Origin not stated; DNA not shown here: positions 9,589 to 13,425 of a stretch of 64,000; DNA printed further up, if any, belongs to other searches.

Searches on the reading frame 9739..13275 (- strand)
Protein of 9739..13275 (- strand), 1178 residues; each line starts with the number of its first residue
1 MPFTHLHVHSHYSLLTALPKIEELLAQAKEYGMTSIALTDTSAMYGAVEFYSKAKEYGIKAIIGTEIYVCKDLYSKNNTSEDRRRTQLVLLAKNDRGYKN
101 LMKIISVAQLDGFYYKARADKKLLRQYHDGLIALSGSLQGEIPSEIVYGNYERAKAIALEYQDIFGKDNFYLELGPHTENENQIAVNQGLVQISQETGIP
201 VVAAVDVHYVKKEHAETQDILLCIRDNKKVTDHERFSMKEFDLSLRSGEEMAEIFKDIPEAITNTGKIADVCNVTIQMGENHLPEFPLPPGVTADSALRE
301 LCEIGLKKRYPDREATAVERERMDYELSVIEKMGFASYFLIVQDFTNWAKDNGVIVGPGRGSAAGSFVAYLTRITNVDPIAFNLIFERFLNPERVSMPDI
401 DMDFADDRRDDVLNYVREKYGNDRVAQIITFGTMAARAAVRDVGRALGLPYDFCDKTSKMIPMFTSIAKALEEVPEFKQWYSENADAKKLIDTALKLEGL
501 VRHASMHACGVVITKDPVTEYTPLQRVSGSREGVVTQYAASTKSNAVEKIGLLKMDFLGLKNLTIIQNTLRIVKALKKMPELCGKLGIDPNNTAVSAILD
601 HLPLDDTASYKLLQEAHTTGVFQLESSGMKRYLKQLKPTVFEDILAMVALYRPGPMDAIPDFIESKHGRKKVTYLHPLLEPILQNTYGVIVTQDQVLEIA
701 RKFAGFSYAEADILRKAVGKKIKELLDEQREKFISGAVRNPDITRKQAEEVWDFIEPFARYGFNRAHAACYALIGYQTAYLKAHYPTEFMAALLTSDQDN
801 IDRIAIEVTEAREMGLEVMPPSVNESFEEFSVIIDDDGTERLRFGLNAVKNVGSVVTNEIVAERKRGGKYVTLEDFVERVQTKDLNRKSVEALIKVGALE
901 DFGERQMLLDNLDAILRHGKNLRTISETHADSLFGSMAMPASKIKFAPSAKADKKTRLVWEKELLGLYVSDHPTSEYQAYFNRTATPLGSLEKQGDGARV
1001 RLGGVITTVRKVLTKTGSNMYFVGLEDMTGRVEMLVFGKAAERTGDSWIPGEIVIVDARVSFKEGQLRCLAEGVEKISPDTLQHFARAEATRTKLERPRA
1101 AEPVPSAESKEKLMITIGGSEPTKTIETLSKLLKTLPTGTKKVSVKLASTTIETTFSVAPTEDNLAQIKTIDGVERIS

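Call 54: search_protein_families(library=pfam, proteins=[window:9739-13275:-], max_evalue=0.00001)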
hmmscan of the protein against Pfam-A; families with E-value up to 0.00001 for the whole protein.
window:9739-13275:- (1178 aa): 5 families
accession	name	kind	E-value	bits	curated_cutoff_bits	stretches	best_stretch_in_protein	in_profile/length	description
PF07733.18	DNA_pol3_alpha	-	4.9e-101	338.2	23.9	1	297-559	2-260/260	Bacterial DNA polymerase III alpha NTPase domain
PF17657.6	DNA_pol3_finger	-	3.8e-56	189.4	22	1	562-740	1-165/166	Bacterial DNA polymerase III alpha subunit finger domain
PF02811.25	PHP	-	2.6e-53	181.2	26.4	1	5-175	1-162/164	PHP domain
PF14579.12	HHH_6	-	2e-25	89.3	25.6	1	815-905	1-86/90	Helix-hairpin-helix motif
PF01336.31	tRNA_anti-codon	-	2.1e-09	37.6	27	1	1000-1076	1-74/75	OB-fold nucleic acid binding domain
